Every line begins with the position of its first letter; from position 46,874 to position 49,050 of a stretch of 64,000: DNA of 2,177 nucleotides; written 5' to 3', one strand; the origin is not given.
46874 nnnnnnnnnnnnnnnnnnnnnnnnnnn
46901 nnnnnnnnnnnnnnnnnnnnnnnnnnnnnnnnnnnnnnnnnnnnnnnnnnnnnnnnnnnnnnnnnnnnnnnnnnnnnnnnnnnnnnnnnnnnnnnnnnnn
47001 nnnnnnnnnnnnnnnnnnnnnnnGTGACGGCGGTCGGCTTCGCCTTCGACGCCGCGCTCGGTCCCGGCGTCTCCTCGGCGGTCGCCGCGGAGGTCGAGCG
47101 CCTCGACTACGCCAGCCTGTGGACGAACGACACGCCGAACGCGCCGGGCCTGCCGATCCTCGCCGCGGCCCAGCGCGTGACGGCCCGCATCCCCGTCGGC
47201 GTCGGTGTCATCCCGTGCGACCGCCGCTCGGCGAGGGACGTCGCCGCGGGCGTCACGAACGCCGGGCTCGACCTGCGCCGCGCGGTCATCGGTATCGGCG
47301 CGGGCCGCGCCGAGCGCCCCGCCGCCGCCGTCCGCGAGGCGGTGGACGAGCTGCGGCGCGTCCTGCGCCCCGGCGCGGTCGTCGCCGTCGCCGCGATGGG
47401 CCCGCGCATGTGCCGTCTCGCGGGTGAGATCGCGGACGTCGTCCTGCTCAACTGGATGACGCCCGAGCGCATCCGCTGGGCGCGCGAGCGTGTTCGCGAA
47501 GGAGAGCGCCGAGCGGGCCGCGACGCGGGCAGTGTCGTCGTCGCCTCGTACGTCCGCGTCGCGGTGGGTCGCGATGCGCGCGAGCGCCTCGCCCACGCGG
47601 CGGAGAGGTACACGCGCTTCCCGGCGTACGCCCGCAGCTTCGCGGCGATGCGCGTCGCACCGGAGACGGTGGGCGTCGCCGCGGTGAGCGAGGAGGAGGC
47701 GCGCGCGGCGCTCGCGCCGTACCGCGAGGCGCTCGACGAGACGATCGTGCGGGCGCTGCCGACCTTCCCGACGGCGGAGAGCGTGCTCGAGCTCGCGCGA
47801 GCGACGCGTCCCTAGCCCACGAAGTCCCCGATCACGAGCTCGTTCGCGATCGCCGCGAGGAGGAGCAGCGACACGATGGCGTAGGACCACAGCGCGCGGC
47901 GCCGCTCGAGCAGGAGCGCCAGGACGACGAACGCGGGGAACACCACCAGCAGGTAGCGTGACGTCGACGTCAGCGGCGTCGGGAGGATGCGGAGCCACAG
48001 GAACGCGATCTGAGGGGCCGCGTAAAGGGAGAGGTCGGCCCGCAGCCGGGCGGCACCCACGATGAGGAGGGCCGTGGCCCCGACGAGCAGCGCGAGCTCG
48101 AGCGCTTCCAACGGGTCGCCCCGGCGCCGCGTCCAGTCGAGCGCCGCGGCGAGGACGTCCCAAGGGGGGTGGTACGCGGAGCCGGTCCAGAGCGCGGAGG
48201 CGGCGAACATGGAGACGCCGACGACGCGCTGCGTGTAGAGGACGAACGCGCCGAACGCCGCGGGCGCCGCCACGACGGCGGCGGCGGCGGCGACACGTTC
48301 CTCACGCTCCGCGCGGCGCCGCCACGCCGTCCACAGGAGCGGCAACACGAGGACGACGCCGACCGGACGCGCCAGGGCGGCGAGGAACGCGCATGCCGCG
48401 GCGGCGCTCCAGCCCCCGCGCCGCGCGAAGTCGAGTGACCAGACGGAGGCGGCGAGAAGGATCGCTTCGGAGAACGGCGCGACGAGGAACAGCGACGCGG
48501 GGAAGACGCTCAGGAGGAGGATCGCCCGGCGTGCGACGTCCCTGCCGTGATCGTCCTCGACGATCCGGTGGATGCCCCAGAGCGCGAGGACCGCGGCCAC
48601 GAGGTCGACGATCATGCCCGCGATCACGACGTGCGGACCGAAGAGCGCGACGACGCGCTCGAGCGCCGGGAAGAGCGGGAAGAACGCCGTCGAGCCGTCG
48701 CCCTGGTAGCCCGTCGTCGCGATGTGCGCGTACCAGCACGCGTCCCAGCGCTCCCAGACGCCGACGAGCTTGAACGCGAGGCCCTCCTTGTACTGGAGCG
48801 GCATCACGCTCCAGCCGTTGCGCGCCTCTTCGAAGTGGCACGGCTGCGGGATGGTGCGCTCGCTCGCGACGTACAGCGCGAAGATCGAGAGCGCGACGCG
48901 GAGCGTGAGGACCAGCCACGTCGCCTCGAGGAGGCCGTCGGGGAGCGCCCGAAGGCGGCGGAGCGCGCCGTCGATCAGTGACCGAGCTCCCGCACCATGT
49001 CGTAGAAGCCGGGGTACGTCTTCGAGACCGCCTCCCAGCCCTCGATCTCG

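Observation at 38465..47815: Tryptophan T-box riboswitch with a perfect attenuator controlling a nine-gene aromatic amino-acid super-operon that starts with a fused TrpE-TrpG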

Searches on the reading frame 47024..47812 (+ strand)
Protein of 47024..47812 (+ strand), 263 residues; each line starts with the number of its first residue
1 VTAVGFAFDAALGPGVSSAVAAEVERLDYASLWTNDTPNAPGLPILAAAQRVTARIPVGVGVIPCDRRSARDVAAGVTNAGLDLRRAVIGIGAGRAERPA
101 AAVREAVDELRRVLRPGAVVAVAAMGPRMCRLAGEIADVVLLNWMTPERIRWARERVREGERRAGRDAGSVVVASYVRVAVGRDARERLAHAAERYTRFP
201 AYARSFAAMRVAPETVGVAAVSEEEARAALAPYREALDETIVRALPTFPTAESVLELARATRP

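Call 11: search_protein_families(library=pfam, proteins=[window:47024-47812:+])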
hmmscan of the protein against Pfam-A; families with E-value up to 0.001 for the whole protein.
window:47024-47812:+ (263 aa): 1 family
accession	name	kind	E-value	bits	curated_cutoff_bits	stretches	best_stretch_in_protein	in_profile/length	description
PF00296.26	Bac_luciferase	-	8.9e-17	61.8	27.9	1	109-255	154-301/314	Luciferase-like monooxygenase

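Call 12: search_protein_families(library=ncbifam, proteins=[window:47024-47812:+])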
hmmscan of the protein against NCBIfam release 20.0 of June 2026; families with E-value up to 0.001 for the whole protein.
window:47024-47812:+ (263 aa): 12 families
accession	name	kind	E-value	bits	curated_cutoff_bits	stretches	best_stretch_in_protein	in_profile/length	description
TIGR03620.1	F420_MSMEG_4141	subfamily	1.9e-19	70.1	219.8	1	17-207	20-211/280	TIGR03620 family F420-dependent LLM class oxidoreductase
NF002619.0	PRK02271.1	equivalog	2e-16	60.2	276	1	120-187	154-221/329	5,10-methylenetetrahydromethanopterin reductase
TIGR03555.1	F420_mer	equivalog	3.2e-13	49.8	348.7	1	120-192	153-224/325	5,10-methylenetetrahydromethanopterin reductase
TIGR03841.1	F420_Rv3093c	subfamily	1.2e-12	47.9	213.65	1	112-242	141-265/298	LLM class F420-dependent oxidoreductase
TIGR03617.1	F420_MSMEG_2256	subfamily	1.5e-12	47.1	278.15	1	118-224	140-247/318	TIGR03617 family F420-dependent LLM class oxidoreductase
TIGR03564.1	F420_MSMEG_4879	subfamily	1e-10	41.7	234.25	1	118-234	138-256/265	TIGR03564 family F420-dependent LLM class oxidoreductase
TIGR03857.1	F420_MSMEG_2249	hypoth_equivalog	4.3e-10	39.3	218.4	1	119-197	153-232/329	TIGR03857 family LLM class F420-dependent oxidoreductase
TIGR03559.1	F420_Rv3520c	subfamily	2.2e-09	36.9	335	1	109-190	155-237/325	LLM class F420-dependent oxidoreductase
TIGR03842.1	F420_CPS_4043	hypoth_equivalog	1.1e-08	34.5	295.45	1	118-201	145-224/329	TIGR03842 family LLM class F420-dependent oxidoreductase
TIGR04024.1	F420_NP1902A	hypoth_equivalog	2.8e-06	26.3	345.4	1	113-197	149-232/330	TIGR04024 family LLM class F420-dependent oxidoreductase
TIGR03860.1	FMN_nitrolo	subfamily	4e-05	22.6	279.7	1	122-218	213-305/422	NtaA/DmoA family FMN-dependent monooxygenase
TIGR03621.1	F420_MSMEG_2516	subfamily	0.00016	20.9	213.15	0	109-150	142-183/295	TIGR03621 family F420-dependent LLM class oxidoreductase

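Call 44: find_homologous_proteins(query=window:47024-47812:+, max_evalue=0.00001)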
Query window:47024-47812:+ (263 aa): 478 proteins with E <= 0.00001 among 8000 candidates; the best 120 are listed.
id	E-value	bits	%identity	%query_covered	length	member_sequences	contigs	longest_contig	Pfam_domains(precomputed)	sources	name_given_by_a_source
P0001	4.0e-156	536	100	100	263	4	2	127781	PF00296.27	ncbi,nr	ncbi:MAG: LLM class flavin-dependent oxidoreductase [Chloroflexota bacterium]|nr:LLM class flavin-de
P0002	1.6e-121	422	80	99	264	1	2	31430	PF00296.27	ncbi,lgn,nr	ncbi:MAG: LLM class flavin-dependent oxidoreductase [Chloroflexota bacterium]|nr:LLM class flavin-de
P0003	2.7e-119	415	80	99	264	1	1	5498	PF00296.27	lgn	-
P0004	7.4e-114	397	76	99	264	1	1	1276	PF00296.27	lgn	-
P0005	6.2e-111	388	76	99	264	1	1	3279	PF00296.27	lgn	-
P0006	2.3e-109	383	74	99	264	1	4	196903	PF00296.27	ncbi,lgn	-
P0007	4.6e-107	375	75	98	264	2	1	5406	PF00296.27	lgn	-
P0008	8.8e-101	355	69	99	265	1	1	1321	PF00296.27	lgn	-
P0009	6.3e-100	352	69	98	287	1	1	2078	PF00296.27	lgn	-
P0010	1.3e-99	351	68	98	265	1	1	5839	PF00296.27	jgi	jgi:alkanesulfonate monooxygenase SsuD/methylene tetrahydromethanopterin reductase-like flavin-depen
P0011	2.4e-97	343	68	99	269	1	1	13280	PF00296.27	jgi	jgi:alkanesulfonate monooxygenase SsuD/methylene tetrahydromethanopterin reductase-like flavin-depen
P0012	7.8e-95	335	66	98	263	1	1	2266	PF00296.27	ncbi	-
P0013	6.0e-92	326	64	98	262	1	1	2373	PF00296.27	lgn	-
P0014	7.9e-92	325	66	99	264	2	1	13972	PF00296.27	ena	-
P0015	5.1e-90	319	62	98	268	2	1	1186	PF00296.27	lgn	-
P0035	2.3e-77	278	62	81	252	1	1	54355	PF00296.27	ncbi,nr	ncbi:MAG: LLM class flavin-dependent oxidoreductase [Chloroflexi bacterium]|nr:LLM class flavin-depe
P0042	5.0e-74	267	56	98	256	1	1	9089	PF00296.27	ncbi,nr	ncbi:MAG: hypothetical protein HYY42_03295 [Chloroflexi bacterium]|nr:hypothetical protein [Chlorofl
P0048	4.9e-59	218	47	98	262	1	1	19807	PF00296.27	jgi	jgi:alkanesulfonate monooxygenase SsuD/methylene tetrahydromethanopterin reductase-like flavin-depen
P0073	1.4e-53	200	45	98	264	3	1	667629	PF00296.27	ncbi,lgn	-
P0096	5.2e-51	192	48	88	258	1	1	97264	PF00296.27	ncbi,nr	ncbi:MAG: LLM class flavin-dependent oxidoreductase [Actinobacteria bacterium]|nr:LLM class flavin-d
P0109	3.1e-50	189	45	98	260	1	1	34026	PF00296.27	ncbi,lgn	ncbi:MAG: LLM class flavin-dependent oxidoreductase [Candidatus Dormibacteria bacterium]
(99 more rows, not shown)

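Call 45: find_encoding_contigs(protein=P0073, flank=6000, max_places=2)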
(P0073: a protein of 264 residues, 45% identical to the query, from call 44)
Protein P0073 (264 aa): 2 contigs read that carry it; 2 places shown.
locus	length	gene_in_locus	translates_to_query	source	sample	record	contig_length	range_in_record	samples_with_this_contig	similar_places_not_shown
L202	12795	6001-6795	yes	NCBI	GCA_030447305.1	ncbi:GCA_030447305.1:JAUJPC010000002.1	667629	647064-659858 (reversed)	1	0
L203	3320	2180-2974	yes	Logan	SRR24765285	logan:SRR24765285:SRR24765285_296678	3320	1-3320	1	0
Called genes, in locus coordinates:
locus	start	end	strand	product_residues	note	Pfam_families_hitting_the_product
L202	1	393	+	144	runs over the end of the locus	PF13473:Cupredoxin_1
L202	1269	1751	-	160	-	PF07883:Cupin_2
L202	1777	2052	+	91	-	-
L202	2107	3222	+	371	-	-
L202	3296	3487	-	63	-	-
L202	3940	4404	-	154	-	PF22769:DCD, PF00692:dUTPase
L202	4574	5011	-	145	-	PF22811:Zn_ribbon_NrdR, PF03477:ATP-cone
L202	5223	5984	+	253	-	PF22553:TY-Chap2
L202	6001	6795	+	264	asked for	PF00296:Bac_luciferase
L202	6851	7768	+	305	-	-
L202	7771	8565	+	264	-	PF00106:adh_short, PF13561:adh_short_C2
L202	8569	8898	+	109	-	-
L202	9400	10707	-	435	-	PF06224:AlkZ-like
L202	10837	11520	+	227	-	PF00702:Hydrolase, PF13419:HAD_2, PF13242:Hydrolase_like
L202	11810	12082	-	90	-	PF20058:DUF6457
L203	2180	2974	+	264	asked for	PF00296:Bac_luciferase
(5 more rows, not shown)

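Call 46: find_encoding_contigs(protein=P0096, flank=6000, max_places=2)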
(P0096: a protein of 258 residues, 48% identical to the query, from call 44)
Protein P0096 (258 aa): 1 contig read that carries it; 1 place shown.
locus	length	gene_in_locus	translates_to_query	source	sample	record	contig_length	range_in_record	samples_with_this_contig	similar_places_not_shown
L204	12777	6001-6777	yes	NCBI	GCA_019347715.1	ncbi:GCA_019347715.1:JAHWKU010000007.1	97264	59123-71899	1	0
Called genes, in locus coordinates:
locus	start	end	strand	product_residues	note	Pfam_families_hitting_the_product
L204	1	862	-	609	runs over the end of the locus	PF01590:GAF (weak), PF13185:GAF_2, PF00512:HisKA, PF02518:HATPase_c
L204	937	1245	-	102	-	PF01883:FeS_assembly_P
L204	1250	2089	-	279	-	PF04909:Amidohydro_2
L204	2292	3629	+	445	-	-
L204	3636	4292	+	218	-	PF04203:Sortase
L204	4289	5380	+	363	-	-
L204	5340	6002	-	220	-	PF02581:TMP-TENI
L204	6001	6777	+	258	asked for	PF00296:Bac_luciferase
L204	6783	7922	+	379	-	PF00890:FAD_binding_2, PF01134:GIDA (faint), PF01266:DAO, PF03486:HI0933_like (faint), PF07992:Pyr_redox_2 (faint), PF13450:NAD_binding_8 (weak)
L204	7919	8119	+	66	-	PF02597:ThiS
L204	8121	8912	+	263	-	PF05690:ThiG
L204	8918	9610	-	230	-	-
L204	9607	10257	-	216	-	PF00440:TetR_N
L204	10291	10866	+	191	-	-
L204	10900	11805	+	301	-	PF01904:DUF72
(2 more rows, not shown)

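Call 47: find_encoding_contigs(protein=P0109, flank=6000, max_places=2)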
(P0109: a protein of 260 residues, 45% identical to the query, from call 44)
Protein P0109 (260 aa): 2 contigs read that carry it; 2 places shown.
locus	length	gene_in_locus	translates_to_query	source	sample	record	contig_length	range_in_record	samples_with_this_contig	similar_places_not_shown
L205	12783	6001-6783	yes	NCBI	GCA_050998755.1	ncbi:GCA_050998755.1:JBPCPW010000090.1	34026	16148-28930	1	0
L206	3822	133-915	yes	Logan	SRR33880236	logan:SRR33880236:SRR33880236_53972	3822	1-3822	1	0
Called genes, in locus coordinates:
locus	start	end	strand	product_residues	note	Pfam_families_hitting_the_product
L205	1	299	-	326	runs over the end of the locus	PF00108:Thiolase_N (weak), PF08545:ACP_syn_III, PF08541:ACP_syn_III_C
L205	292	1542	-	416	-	PF00109:ketoacyl-synt, PF02801:Ketoacyl-synt_C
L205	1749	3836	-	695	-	-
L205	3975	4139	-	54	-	PF13530:SCP2_2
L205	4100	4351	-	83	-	PF13527:Acetyltransf_9 (weak)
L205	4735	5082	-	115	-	PF02452:PemK_toxin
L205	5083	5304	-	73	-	-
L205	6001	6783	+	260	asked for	PF00296:Bac_luciferase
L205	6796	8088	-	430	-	PF02403:Seryl_tRNA_N, PF00587:tRNA-synt_2b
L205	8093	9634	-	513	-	PF01336:tRNA_anti-codon, PF00152:tRNA-synt_2, PF01409:tRNA-synt_2d (faint)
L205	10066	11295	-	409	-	PF06779:MFS_4 (faint), PF00083:Sugar_tr (weak), PF05977:MFS_3, PF07690:MFS_1, PF12832:MFS_1_like (weak), PF07690:MFS_1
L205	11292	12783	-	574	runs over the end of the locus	PF03007:WS_DGAT_cat, PF06974:WS_DGAT_C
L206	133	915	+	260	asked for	PF00296:Bac_luciferase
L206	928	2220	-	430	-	PF02403:Seryl_tRNA_N, PF00587:tRNA-synt_2b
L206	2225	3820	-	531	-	?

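Call 57: find_encoding_contigs(protein=P0035, flank=5000, max_places=1)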
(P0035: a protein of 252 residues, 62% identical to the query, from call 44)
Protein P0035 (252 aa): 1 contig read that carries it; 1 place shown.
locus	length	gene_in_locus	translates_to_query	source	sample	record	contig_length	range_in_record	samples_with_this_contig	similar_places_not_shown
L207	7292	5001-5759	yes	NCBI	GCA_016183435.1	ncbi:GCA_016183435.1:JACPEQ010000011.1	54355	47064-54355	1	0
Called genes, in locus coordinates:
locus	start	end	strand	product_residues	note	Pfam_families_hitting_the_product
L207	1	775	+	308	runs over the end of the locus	PF00218:IGPS, PF05690:ThiG (faint)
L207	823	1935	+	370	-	PF00291:PALP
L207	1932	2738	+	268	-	PF00290:Trp_syntA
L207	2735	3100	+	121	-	PF07736:CM_1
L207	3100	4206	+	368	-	PF18152:DAHP_snth_FXD, PF00793:DAHP_synth_1, PF03102:NeuB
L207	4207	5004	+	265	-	PF02153:PDH_N, PF20463:PDH_C (faint)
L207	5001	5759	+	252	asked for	PF00296:Bac_luciferase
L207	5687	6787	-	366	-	-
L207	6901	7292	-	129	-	PF00275:EPSP_synthase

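Call 58: find_encoding_contigs(protein=P0042, flank=5000, max_places=1)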
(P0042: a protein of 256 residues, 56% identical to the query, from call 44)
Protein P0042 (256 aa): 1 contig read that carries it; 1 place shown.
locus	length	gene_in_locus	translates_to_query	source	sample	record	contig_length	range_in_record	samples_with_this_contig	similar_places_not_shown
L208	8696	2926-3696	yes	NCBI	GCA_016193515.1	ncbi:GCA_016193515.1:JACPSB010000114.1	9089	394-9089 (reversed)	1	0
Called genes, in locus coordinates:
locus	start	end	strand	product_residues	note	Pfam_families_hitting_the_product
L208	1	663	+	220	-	PF00290:Trp_syntA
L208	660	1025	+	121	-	PF07736:CM_1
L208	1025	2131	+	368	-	PF18152:DAHP_snth_FXD, PF00793:DAHP_synth_1, PF03102:NeuB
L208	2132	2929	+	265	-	PF02153:PDH_N, PF20463:PDH_C (faint)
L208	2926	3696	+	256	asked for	PF00296:Bac_luciferase (faint)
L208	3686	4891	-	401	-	PF04188:Mannosyl_trans2 (faint)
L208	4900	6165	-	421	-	PF00275:EPSP_synthase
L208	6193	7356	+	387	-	-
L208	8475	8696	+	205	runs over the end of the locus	PF00005:ABC_tran, PF02463:SMC_N (faint), PF13304:AAA_21 (faint), PF00005:ABC_tran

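Call 59: find_encoding_contigs(protein=P0048, flank=5000, max_places=1)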
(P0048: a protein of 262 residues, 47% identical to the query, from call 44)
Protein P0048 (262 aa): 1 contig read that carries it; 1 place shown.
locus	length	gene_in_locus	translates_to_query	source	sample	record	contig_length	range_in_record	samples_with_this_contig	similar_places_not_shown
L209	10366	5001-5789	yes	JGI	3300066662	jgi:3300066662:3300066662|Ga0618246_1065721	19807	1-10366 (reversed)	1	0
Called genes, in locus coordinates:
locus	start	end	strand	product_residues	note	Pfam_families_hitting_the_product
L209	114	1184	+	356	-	PF01695:IstB_IS21, PF00308:Bac_DnaA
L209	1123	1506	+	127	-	PF00589:Phage_integrase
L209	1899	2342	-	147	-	PF00692:dUTPase, PF22769:DCD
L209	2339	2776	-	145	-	PF22811:Zn_ribbon_NrdR, PF03477:ATP-cone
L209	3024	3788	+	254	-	PF22553:TY-Chap2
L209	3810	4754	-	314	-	-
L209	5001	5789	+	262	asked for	PF00296:Bac_luciferase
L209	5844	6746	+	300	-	-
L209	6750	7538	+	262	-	PF00106:adh_short, PF13561:adh_short_C2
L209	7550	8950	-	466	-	PF09335:VTT_dom, PF01569:PAP2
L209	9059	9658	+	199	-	PF20803:PaaX_M (weak), PF20229:ChrB_N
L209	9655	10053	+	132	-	PF06803:DUF1232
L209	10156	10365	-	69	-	?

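Call 60: search_solved_structures(query=window:47024-47812:+, max_evalue=0.01)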
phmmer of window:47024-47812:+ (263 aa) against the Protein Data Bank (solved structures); distinct sequences matched with E-value up to 0.01: 7.
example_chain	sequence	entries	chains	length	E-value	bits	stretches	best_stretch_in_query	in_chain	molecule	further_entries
1z69_A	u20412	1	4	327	7.5e-11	45.3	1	120-193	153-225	Coenzyme F420-dependent N(5),N(10)-methylenetetrahydromethanopterin reductase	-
8qpl_A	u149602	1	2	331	2e-09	40.6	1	117-258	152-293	5,10-methylenetetrahydromethanopterin reductase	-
8qq8_A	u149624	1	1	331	2e-09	40.6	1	117-258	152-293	5,10-methylenetetrahydromethanopterin reductase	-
8qpm_A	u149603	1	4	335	2e-09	40.6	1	116-258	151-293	5,10-methylenetetrahydromethanopterin reductase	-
1ezw_A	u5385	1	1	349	3e-08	36.8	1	121-187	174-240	COENZYME F420-DEPENDENT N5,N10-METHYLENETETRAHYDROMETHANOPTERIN REDUCTASE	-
1f07_A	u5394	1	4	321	5.8e-08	35.9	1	119-199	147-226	COENZYME F420-DEPENDENT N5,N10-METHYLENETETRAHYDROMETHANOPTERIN REDUCTASE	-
9hav_A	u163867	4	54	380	0.0095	18.8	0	120-179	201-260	Luciferase family protein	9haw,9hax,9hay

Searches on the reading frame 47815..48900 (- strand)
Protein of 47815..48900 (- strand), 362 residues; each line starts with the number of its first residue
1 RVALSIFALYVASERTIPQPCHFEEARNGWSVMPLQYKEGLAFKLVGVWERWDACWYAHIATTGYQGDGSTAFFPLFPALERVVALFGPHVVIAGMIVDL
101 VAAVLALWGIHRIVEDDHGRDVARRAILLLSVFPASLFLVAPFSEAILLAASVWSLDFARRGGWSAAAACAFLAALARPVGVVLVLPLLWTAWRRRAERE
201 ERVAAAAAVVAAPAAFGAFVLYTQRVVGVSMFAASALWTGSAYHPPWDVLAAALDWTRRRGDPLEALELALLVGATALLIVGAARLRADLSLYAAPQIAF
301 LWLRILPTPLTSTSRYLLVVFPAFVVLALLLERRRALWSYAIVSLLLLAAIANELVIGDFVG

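Call 56: search_protein_families(library=pfam, proteins=[window:47815-48900:-])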
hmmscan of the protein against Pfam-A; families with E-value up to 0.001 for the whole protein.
window:47815-48900:- (362 aa): 1 family
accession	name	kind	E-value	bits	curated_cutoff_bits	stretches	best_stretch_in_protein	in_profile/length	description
PF04188.19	Mannosyl_trans2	-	5.4e-06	26.4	22.4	1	46-164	55-188/443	Mannosyltransferase (PIG-V)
